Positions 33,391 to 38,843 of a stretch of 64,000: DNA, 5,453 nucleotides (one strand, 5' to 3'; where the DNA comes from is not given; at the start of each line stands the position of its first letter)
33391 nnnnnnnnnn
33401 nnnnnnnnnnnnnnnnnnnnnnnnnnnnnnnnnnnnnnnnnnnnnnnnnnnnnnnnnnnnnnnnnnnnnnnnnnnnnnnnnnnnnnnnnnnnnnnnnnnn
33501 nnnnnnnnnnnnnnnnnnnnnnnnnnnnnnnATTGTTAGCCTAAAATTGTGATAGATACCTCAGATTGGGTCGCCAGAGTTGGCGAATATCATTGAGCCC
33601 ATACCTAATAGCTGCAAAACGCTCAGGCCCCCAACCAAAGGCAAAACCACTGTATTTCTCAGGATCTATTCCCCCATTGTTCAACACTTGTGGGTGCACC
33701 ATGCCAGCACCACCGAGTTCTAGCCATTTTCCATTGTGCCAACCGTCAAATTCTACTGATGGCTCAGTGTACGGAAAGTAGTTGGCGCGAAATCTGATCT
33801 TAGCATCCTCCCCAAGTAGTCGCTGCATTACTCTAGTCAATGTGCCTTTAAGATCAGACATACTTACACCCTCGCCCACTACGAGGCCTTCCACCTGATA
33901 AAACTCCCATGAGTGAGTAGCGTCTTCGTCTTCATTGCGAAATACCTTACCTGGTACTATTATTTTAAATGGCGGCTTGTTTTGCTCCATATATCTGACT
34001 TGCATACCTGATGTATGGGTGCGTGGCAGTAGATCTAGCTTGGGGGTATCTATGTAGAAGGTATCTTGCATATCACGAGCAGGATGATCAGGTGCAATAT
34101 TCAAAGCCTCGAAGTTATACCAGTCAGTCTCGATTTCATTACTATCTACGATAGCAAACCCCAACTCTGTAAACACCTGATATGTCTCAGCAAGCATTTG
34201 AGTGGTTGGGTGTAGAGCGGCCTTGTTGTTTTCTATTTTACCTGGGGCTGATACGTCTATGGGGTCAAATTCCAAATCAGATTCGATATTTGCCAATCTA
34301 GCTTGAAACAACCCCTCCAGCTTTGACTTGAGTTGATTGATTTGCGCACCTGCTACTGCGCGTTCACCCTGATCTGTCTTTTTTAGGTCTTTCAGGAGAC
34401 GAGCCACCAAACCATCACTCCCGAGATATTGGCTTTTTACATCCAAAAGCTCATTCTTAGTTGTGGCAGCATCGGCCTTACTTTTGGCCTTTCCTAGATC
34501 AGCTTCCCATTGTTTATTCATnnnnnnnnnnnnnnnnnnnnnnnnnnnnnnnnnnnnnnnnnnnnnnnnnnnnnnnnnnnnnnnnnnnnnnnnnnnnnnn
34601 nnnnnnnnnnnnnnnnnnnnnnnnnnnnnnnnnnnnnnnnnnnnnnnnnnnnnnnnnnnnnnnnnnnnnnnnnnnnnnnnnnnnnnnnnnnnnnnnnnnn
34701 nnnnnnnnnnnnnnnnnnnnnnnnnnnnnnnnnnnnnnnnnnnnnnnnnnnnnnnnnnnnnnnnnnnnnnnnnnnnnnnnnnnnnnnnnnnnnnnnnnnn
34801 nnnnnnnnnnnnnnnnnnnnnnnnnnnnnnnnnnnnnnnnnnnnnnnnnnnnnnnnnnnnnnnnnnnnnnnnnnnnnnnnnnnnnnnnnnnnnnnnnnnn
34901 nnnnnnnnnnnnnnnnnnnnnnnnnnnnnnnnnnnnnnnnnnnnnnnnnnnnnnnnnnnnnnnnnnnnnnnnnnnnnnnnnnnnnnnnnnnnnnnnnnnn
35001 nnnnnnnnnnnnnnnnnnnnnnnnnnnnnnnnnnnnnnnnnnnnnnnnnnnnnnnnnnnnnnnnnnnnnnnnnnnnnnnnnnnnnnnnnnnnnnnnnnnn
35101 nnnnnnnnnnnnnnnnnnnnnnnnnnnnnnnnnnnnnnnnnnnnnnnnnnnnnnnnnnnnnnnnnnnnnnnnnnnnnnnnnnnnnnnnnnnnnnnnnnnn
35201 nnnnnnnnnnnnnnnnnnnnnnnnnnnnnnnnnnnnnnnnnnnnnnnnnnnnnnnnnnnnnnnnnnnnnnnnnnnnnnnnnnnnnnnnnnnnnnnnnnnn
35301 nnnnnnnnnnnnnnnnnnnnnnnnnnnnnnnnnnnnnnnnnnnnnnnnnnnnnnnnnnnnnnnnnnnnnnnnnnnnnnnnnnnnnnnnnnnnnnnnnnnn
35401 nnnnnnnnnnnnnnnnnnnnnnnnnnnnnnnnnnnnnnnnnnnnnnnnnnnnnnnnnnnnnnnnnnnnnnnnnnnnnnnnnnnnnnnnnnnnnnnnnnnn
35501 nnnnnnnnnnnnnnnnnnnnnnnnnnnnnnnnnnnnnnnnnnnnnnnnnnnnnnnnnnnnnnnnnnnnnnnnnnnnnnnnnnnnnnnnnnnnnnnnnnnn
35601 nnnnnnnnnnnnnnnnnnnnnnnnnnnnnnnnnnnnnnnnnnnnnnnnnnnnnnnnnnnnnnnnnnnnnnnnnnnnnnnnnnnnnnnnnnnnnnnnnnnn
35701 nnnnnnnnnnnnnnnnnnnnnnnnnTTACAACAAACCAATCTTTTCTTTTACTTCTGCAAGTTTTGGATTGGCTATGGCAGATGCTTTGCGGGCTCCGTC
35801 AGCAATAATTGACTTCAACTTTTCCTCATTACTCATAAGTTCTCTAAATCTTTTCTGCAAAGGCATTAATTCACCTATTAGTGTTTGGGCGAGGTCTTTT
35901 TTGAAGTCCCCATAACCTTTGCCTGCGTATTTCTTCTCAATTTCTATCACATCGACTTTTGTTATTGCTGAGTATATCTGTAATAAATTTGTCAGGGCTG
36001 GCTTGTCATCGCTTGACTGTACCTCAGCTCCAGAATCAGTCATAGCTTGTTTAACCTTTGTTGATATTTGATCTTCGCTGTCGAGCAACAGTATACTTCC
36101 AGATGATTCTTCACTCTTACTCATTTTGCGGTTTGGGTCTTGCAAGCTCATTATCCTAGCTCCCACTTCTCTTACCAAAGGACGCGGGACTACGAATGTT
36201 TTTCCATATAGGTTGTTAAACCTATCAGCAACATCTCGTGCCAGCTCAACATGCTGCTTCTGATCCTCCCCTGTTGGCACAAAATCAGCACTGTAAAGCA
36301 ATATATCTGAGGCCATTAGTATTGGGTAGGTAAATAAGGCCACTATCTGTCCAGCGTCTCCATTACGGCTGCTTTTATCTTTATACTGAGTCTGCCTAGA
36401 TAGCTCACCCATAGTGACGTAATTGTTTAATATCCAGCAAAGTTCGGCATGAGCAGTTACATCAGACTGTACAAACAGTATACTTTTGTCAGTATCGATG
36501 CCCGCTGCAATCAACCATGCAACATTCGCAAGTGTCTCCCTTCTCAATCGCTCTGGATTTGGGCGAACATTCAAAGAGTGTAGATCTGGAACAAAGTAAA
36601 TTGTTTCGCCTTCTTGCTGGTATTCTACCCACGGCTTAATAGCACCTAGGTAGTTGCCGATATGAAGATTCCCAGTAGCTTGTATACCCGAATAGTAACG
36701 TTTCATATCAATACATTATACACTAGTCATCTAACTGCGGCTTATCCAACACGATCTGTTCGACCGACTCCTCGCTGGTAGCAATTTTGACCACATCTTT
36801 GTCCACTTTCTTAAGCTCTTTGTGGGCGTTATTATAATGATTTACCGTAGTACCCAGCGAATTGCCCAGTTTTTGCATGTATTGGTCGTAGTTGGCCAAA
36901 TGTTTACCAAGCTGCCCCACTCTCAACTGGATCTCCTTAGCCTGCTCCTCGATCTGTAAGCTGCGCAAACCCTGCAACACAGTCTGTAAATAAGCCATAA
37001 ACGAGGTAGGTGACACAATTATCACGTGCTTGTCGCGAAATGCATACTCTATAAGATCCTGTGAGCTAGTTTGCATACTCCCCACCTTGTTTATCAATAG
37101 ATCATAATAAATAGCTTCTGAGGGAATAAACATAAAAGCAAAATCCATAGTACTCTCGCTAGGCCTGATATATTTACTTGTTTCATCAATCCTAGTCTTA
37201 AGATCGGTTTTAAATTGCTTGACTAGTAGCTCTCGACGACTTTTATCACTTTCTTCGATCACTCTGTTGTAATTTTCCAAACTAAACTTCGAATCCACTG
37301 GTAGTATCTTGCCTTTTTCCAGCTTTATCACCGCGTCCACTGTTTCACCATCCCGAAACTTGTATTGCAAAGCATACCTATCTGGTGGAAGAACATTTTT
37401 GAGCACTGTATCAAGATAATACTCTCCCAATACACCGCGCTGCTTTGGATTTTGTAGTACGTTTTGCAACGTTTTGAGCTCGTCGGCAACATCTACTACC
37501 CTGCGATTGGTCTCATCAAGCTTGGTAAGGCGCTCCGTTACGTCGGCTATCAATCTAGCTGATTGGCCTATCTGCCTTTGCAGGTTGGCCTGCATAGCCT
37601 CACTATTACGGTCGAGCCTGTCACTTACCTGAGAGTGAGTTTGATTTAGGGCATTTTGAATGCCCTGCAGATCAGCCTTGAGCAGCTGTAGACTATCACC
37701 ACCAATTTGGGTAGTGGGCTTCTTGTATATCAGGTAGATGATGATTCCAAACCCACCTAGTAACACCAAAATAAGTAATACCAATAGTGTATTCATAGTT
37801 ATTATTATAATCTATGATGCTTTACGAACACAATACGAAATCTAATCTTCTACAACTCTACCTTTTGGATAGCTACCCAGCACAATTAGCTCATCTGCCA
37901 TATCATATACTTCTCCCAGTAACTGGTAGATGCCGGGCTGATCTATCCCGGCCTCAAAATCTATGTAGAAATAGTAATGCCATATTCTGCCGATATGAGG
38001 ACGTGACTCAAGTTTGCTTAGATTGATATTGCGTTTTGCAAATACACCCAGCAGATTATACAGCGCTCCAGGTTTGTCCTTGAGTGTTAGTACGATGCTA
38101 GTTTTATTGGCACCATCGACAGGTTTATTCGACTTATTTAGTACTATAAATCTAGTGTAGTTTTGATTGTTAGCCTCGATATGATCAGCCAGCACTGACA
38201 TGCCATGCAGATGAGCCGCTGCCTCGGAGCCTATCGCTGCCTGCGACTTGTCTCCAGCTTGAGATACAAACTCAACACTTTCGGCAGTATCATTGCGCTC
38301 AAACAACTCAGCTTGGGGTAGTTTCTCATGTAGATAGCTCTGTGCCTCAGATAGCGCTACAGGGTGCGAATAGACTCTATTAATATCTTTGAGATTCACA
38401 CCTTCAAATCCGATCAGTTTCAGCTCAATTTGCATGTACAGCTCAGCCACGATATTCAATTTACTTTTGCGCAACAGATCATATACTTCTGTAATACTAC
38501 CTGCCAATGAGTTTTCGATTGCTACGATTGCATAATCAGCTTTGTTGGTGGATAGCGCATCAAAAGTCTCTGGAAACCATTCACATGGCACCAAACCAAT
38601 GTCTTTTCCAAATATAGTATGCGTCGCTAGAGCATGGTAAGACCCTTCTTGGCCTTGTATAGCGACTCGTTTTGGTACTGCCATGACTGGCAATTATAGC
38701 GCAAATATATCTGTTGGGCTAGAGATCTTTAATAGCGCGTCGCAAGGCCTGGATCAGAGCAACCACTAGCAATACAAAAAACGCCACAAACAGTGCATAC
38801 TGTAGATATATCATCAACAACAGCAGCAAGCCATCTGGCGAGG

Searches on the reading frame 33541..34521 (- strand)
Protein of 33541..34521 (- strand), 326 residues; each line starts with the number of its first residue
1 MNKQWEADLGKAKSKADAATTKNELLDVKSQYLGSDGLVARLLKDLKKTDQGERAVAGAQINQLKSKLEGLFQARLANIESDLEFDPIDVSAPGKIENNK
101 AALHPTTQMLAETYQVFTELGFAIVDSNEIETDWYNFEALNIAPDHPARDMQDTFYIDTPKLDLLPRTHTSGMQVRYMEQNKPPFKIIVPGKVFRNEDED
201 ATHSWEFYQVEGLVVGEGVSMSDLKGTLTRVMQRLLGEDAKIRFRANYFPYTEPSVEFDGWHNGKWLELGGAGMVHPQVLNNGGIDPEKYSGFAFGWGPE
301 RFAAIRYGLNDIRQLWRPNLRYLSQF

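Call 60: search_protein_families(library=pfam, proteins=[window:33541-34521:-], max_evalue=0.0001)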
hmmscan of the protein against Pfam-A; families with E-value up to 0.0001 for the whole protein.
window:33541-34521:- (326 aa): 2 families
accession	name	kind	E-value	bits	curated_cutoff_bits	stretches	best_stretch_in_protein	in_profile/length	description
PF01409.25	tRNA-synt_2d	-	5.7e-93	311.4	19.8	1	88-326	2-246/246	tRNA synthetases class II core domain (F)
PF02912.23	Phe_tRNA-synt_N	-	1.3e-12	47.9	22.3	1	21-81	2-62/69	Aminoacyl tRNA synthetase class II, N-terminal domain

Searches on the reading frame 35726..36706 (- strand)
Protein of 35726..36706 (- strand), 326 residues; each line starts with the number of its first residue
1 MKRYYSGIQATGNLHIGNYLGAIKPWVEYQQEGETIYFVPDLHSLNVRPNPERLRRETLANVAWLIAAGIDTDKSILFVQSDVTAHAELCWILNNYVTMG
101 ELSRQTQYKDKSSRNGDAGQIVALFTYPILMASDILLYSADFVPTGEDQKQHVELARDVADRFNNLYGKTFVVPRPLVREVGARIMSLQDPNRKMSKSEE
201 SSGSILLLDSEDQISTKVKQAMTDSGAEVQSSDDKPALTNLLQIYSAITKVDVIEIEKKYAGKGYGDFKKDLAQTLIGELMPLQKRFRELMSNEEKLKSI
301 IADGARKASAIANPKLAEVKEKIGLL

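Call 60: search_protein_families(library=pfam, proteins=[window:35726-36706:-], max_evalue=0.0001)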
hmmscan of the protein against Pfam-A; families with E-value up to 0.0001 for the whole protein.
window:35726-36706:- (326 aa): 1 family
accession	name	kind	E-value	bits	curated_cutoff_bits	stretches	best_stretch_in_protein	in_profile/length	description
PF00579.31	tRNA-synt_1b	-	3.5e-64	217.4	21.1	1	3-277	7-288/292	tRNA synthetases class I (W and Y)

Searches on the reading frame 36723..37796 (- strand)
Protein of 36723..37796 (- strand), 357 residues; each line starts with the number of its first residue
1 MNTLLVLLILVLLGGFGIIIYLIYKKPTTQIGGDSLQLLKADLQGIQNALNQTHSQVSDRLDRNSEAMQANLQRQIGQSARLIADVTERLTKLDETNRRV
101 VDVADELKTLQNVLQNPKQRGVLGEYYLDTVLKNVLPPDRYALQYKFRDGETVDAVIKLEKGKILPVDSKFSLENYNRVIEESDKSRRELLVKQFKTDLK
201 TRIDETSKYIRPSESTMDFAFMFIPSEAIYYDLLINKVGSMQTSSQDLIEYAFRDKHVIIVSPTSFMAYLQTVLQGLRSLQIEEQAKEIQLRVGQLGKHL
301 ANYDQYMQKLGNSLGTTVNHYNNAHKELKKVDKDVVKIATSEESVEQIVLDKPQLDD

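Call 60: search_protein_families(library=pfam, proteins=[window:36723-37796:-], max_evalue=0.0001)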
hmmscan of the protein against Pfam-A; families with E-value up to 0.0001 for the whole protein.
window:36723-37796:- (357 aa): 1 family
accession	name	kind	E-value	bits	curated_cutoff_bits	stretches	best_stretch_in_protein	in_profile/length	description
PF02646.22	RmuC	-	1.1e-57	195.9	26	1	56-339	5-278/291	RmuC family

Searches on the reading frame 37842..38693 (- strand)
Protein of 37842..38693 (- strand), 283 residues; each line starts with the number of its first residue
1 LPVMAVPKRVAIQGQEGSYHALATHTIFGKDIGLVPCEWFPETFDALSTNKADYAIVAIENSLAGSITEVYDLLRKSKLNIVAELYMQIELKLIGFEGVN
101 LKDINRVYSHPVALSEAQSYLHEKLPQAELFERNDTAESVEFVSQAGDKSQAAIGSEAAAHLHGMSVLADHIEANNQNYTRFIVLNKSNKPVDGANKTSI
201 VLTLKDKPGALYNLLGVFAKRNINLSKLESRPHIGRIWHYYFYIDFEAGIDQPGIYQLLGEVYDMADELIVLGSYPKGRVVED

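Call 60: search_protein_families(library=pfam, proteins=[window:37842-38693:-], max_evalue=0.0001)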
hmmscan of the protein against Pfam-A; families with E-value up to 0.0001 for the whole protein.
window:37842-38693:- (283 aa): 2 families
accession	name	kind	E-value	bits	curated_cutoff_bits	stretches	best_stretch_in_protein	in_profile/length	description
PF00800.23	PDT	-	1.3e-57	195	25.2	1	10-189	1-180/181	Prephenate dehydratase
PF01842.31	ACT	-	3e-09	36.9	27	1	198-259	1-61/66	ACT domain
